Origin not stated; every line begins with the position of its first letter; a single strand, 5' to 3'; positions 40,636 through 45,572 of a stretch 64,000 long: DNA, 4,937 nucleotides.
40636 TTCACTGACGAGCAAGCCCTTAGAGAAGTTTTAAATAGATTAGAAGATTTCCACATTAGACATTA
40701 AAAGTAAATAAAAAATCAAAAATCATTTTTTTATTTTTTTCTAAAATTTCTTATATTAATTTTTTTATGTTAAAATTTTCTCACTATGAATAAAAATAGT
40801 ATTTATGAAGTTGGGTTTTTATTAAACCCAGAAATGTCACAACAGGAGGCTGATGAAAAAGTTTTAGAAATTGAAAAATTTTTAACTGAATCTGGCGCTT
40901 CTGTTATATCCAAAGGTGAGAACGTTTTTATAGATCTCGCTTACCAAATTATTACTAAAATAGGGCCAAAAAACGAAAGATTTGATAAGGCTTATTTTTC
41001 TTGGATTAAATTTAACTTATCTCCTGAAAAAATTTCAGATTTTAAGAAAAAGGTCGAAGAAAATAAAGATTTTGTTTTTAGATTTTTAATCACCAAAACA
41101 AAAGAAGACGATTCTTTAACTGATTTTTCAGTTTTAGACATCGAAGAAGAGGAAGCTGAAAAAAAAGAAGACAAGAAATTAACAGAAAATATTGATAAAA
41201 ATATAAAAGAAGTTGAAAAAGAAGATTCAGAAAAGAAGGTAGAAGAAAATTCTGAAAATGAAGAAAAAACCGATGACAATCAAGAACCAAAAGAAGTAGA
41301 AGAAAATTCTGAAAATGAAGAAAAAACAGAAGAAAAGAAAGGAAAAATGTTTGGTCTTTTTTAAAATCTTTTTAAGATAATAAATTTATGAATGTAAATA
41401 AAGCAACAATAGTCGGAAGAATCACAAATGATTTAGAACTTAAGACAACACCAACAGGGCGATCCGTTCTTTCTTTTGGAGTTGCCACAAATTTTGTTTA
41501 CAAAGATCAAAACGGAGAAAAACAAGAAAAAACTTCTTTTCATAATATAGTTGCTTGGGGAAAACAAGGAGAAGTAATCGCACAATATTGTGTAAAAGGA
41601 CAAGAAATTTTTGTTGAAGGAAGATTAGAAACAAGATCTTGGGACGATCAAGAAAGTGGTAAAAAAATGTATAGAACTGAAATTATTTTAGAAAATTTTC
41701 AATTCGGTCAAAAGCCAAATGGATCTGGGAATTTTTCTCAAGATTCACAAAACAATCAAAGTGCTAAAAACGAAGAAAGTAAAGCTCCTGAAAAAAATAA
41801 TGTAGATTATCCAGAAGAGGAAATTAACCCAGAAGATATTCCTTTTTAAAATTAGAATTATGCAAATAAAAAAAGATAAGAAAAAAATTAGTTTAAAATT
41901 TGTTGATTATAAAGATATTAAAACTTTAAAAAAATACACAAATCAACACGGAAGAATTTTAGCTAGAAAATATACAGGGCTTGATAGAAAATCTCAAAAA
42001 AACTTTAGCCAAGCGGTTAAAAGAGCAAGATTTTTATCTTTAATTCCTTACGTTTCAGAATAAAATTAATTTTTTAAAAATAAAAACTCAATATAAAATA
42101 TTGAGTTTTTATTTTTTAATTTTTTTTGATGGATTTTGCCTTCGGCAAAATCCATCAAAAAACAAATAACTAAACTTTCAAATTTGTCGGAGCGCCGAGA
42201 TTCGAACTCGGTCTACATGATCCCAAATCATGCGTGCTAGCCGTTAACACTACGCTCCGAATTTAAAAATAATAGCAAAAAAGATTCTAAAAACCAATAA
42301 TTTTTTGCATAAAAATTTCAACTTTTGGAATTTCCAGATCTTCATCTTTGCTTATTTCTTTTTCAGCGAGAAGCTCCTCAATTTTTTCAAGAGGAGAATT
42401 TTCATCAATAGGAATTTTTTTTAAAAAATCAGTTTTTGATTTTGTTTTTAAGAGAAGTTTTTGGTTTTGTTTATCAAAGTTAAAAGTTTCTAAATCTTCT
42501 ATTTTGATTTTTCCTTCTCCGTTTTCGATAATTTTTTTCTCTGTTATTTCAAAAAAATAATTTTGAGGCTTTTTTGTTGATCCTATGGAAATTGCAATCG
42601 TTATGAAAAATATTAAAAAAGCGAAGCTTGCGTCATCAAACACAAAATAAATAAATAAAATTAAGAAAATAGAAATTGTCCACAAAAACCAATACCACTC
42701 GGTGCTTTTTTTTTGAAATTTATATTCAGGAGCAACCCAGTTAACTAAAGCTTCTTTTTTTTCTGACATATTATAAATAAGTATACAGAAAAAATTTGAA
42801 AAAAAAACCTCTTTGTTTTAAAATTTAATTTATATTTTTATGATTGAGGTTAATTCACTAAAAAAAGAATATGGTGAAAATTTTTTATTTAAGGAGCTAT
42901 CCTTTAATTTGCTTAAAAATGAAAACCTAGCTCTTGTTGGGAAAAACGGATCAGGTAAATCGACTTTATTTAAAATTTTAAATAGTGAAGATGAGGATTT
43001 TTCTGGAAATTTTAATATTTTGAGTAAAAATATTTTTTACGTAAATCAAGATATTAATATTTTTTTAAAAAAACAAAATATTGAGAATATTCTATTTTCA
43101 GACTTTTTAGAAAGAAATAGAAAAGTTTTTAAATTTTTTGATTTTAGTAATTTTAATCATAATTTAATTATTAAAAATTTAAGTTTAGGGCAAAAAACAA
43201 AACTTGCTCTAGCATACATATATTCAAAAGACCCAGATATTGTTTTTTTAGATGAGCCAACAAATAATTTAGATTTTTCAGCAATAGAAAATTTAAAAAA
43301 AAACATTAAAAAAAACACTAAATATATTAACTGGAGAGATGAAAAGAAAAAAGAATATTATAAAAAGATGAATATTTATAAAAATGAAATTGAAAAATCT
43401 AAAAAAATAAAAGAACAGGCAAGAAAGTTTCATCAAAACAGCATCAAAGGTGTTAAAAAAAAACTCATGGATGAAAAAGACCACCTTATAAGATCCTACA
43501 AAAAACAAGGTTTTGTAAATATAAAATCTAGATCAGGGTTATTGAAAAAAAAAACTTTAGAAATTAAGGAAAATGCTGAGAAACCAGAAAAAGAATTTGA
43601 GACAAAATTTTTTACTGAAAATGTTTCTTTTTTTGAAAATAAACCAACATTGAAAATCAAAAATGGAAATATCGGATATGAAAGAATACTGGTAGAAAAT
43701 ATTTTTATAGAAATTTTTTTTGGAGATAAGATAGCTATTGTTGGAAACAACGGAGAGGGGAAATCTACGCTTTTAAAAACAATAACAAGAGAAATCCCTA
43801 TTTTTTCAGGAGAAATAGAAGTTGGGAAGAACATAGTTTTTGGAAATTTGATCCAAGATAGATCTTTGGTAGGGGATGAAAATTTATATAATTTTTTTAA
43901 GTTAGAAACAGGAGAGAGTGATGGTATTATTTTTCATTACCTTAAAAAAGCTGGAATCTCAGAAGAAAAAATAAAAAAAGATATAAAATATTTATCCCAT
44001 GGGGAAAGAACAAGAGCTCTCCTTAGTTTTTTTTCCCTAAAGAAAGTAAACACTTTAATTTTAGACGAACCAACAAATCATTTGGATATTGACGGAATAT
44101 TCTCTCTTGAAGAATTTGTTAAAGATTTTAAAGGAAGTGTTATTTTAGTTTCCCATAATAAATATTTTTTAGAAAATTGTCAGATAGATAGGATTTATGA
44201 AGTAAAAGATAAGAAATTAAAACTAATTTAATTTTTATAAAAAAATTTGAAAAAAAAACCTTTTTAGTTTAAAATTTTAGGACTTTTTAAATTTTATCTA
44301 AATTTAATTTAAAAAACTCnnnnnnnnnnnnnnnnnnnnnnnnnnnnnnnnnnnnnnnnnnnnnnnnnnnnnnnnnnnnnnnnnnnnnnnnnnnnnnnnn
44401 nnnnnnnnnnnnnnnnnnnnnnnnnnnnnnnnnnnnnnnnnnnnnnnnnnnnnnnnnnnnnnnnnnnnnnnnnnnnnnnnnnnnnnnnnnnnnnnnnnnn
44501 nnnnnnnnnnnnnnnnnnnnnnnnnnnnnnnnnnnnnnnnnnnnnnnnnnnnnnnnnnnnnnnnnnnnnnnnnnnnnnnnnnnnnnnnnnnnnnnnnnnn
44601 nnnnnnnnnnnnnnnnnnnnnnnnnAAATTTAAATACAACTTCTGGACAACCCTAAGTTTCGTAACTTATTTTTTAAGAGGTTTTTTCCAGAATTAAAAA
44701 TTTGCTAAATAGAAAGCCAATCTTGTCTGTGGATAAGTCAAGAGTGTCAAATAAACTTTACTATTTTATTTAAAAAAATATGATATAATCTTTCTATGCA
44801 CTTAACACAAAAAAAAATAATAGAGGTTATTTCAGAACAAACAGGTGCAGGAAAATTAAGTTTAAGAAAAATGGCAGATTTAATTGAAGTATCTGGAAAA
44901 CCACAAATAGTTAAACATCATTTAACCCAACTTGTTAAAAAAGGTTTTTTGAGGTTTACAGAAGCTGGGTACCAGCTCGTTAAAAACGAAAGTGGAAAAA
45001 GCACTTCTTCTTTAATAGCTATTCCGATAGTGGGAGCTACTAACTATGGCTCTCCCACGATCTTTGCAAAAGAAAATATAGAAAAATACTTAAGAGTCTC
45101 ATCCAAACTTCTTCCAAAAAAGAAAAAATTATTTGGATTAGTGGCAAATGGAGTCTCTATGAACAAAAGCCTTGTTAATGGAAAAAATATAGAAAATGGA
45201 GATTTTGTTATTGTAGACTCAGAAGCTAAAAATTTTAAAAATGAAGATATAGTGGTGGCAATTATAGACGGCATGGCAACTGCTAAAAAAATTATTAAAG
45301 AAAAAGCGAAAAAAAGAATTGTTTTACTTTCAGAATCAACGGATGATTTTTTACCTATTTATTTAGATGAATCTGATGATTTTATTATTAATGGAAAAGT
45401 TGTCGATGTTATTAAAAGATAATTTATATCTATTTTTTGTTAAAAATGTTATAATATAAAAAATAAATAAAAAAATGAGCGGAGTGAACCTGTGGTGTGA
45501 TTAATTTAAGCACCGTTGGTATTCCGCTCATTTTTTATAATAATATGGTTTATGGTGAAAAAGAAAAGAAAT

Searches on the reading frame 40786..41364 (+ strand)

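Call 18: search_protein_families(library=pfam, proteins=[window:40786-41364:+], max_evalue=0.0001)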
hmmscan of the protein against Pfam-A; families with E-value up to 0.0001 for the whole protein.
window:40786-41364:+ (192 aa): 1 family
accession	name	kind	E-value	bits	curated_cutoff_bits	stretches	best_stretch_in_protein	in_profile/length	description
PF01250.22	Ribosomal_S6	-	5.9e-09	36.4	27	1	7-104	2-90/90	Ribosomal protein S6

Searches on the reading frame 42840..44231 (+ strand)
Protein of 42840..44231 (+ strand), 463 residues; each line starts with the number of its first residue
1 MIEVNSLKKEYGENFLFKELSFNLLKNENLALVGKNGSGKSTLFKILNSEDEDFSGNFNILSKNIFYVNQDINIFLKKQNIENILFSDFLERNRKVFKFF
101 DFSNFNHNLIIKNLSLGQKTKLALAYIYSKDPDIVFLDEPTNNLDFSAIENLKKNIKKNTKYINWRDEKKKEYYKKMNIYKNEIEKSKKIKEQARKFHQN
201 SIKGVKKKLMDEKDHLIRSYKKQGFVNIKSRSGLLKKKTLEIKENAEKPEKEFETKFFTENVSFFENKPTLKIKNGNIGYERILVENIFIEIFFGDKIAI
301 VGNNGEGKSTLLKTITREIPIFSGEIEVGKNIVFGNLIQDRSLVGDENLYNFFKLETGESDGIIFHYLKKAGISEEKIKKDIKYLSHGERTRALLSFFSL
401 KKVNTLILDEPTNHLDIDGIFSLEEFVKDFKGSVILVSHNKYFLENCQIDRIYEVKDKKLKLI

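Call 18: search_protein_families(library=pfam, proteins=[window:42840-44231:+], max_evalue=0.0001)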
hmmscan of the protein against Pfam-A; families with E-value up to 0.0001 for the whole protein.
window:42840-44231:+ (463 aa): 9 families
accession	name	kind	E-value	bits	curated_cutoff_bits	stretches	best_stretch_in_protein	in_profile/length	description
PF00005.33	ABC_tran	-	2.9e-40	138.5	25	2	18-142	2-137/137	ABC transporter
PF13304.12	AAA_21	-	1.1e-17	65.5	27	1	87-152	213-279/304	AAA domain, putative AbiEii toxin, Type IV TA system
PF02463.25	SMC_N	-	2.8e-12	47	40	0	72-161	123-188/220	RecF/RecN/SMC N terminal domain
PF13555.12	AAA_29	-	6.6e-08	32.6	27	0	24-44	19-39/61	P-loop containing region of AAA domain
PF00931.28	NB-ARC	-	5.9e-06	26.2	23.5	0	29-61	20-52/248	NB-ARC domain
PF03193.22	RsgA_GTPase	-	8.4e-06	26.2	30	0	23-51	102-130/174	RsgA GTPase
PF01926.29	MMR_HSR1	-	3e-05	24.5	21.9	0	297-338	1-42/113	50S ribosome-binding GTPase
PF13401.12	AAA_22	-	4.8e-05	24.1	27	0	298-417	8-98/130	AAA domain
PF00910.28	RNA_helicase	-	6.5e-05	23.8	21.5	0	298-320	1-23/105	RNA helicase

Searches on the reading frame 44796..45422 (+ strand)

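Call 18: search_protein_families(library=pfam, proteins=[window:44796-45422:+], max_evalue=0.0001)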
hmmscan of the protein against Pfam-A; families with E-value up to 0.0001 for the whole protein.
window:44796-45422:+ (208 aa): 1 family
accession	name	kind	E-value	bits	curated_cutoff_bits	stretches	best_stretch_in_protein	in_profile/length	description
PF00717.28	Peptidase_S24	-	1.4e-19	70.4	23.3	1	77-203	1-116/116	Peptidase S24-like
